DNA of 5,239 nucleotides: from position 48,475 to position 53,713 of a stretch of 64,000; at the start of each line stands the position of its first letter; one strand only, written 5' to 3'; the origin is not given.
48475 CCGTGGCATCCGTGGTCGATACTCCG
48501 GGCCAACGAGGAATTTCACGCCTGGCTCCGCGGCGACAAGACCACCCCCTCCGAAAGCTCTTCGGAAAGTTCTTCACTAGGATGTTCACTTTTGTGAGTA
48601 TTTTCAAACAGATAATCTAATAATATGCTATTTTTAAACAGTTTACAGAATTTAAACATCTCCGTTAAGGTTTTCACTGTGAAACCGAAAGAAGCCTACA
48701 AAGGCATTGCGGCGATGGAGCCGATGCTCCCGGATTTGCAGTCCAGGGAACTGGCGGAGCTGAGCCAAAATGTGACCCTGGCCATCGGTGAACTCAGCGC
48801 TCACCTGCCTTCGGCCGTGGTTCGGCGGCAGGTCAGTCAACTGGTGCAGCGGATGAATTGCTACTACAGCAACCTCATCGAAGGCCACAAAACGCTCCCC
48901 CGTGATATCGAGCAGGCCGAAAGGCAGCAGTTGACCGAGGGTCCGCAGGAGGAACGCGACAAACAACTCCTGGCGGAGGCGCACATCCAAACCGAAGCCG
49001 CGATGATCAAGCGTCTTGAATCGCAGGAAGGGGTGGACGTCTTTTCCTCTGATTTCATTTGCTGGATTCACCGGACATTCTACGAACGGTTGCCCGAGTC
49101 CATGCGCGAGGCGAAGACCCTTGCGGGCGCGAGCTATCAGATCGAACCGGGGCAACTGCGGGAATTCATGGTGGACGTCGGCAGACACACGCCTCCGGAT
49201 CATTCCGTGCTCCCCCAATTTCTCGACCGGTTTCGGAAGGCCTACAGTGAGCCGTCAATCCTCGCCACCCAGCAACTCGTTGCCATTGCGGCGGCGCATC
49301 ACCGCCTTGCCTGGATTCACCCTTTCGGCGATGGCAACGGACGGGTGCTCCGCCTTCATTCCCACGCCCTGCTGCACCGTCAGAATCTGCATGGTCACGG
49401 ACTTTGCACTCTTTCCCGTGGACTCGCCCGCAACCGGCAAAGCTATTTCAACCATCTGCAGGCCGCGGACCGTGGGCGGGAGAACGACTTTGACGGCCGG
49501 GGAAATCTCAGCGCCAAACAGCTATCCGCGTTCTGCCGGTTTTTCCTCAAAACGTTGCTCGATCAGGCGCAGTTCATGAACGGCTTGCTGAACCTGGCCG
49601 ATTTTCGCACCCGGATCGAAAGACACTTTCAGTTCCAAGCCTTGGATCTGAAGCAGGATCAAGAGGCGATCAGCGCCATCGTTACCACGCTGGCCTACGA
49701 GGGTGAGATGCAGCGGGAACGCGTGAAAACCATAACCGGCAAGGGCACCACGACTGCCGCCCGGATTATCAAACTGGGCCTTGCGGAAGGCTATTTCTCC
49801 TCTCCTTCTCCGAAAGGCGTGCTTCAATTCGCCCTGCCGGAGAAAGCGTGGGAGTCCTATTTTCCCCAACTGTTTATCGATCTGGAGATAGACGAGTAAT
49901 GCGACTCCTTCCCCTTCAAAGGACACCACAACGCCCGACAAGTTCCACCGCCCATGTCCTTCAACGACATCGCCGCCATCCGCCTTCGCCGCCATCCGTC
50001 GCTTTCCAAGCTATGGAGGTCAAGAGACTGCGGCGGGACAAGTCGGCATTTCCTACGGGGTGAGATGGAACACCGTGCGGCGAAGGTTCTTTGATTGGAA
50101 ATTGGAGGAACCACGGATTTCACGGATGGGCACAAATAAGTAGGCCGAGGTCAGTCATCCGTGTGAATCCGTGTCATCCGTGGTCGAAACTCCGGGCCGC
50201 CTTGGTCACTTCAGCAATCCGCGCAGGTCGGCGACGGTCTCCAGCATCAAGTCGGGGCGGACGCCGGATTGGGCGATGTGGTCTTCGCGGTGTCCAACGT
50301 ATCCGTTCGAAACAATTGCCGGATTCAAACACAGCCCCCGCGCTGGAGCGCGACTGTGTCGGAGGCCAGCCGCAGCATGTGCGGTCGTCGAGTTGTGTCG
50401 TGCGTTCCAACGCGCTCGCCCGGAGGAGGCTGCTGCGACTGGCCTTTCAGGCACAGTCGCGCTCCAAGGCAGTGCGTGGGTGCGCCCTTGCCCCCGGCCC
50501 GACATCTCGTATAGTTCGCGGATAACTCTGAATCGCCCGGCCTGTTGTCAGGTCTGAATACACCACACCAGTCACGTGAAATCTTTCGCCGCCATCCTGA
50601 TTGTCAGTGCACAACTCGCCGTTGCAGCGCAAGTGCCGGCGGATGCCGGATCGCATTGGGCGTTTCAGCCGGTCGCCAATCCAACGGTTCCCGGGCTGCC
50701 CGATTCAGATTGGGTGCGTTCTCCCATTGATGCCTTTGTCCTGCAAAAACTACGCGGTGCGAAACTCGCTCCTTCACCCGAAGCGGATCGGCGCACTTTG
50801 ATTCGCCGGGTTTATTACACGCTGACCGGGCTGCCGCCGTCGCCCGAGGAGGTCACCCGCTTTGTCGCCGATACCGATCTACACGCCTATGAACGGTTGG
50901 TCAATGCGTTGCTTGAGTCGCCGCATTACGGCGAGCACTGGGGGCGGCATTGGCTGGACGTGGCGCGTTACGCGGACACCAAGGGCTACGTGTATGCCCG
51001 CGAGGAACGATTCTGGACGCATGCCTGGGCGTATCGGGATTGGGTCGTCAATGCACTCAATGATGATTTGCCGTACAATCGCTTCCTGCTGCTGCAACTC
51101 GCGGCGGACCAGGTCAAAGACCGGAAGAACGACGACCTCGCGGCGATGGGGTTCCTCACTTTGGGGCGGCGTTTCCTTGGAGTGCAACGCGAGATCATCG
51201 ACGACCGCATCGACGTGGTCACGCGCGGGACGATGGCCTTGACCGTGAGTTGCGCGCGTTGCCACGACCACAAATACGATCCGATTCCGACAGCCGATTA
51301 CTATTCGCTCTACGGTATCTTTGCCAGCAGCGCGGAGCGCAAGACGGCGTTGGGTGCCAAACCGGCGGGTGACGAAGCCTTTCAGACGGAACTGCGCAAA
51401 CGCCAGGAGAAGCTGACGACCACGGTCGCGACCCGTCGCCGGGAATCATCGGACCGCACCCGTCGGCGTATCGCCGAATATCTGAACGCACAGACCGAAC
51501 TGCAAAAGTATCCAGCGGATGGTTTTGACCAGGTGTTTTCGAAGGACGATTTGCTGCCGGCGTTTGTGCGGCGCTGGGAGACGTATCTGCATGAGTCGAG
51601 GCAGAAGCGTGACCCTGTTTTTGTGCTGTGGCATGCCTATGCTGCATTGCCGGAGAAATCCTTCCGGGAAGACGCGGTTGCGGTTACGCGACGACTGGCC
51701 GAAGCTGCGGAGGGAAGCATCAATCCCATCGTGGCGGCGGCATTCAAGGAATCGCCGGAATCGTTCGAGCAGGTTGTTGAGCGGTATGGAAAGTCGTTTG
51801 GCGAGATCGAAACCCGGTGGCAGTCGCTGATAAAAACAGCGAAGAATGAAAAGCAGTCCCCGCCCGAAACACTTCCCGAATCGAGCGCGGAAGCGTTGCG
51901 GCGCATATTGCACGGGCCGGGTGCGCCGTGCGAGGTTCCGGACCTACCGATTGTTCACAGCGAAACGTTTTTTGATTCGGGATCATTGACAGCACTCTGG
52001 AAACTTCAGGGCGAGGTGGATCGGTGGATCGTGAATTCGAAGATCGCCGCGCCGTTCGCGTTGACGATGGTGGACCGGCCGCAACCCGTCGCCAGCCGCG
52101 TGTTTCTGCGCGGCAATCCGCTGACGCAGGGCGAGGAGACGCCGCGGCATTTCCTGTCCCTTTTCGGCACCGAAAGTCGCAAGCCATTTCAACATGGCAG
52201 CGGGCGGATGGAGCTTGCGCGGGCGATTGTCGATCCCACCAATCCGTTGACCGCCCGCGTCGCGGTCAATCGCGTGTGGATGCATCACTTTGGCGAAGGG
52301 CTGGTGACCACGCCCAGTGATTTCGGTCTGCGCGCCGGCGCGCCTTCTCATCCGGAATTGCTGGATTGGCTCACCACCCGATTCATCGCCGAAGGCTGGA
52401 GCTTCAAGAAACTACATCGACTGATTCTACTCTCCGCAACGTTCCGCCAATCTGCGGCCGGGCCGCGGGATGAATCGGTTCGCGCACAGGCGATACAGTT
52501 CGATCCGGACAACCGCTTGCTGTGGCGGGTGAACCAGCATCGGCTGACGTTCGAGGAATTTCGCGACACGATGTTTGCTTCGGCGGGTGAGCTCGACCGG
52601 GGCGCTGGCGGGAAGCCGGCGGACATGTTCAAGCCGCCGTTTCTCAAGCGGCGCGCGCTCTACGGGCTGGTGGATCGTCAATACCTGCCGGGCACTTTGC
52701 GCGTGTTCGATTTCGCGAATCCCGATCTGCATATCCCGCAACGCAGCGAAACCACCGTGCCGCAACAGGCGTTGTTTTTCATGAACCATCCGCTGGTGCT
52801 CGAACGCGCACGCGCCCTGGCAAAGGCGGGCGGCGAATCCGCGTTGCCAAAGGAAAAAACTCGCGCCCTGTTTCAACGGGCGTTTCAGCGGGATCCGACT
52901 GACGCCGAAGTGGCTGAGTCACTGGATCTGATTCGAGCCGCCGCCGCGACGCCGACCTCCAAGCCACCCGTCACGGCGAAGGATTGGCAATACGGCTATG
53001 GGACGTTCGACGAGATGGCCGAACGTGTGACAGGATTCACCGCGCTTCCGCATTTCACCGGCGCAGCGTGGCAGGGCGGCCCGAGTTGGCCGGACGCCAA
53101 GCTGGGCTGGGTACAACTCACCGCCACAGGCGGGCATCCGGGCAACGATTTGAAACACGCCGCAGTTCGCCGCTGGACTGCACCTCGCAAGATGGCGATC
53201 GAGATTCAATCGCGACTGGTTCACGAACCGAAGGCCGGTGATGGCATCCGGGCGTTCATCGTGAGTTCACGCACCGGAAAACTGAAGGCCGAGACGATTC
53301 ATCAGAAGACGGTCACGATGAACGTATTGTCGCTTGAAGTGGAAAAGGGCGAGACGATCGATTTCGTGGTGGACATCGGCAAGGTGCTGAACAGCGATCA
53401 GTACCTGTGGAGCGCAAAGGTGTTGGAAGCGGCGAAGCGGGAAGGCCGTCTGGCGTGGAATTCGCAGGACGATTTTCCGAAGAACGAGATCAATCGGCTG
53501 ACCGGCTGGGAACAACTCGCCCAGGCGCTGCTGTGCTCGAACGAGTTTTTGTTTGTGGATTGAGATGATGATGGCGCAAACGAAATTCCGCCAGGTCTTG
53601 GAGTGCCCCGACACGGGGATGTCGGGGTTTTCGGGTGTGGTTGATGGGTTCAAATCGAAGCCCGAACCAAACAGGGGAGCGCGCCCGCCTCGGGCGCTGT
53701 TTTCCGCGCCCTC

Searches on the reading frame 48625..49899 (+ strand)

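Call 99: search_protein_families(library=pfam, proteins=[window:48625-49899:+], max_evalue=0.0001)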
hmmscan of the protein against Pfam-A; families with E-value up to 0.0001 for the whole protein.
window:48625-49899:+ (424 aa): 1 family
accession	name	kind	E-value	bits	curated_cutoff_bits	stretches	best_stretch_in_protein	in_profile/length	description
PF02661.23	Fic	-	1.6e-13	51.8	24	1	140-250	2-93/93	Fic/DOC family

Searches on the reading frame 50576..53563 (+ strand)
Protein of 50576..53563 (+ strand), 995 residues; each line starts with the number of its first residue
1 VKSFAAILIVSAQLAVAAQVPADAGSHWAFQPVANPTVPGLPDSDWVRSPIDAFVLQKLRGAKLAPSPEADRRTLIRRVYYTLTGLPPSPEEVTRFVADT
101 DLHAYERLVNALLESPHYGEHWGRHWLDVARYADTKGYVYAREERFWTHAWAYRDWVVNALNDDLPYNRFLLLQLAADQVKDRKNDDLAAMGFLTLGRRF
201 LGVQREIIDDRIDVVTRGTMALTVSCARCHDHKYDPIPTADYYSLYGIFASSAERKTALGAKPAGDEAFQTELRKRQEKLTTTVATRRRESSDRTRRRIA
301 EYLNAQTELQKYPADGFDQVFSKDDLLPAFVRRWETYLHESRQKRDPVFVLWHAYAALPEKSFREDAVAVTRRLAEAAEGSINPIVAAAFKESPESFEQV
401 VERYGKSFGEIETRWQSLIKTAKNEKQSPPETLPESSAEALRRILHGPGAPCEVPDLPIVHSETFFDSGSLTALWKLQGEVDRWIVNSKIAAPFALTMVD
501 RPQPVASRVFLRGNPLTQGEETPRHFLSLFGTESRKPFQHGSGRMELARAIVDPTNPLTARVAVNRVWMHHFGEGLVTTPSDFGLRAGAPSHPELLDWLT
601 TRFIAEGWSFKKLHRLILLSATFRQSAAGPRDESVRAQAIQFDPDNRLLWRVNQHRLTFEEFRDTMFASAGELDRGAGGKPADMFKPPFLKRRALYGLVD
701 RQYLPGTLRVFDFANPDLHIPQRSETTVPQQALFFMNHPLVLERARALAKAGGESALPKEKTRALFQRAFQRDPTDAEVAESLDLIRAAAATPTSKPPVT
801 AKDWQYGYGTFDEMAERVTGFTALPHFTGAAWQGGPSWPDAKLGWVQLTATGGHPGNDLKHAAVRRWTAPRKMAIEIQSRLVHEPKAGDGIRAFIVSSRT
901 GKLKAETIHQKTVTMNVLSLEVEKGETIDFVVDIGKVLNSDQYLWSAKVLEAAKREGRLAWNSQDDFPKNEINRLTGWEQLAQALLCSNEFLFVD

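Call 99: search_protein_families(library=pfam, proteins=[window:50576-53563:+], max_evalue=0.0001)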
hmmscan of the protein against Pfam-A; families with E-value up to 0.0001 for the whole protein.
window:50576-53563:+ (995 aa): 2 families
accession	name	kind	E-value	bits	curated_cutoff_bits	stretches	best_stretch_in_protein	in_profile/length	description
PF07587.16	PSD1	-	5.9e-78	262.1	28.5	1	543-784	1-242/244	Protein of unknown function (DUF1553)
PF07583.16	PSCyt2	-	5.2e-75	252.4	29.8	1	50-252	1-207/209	Protein of unknown function (DUF1549)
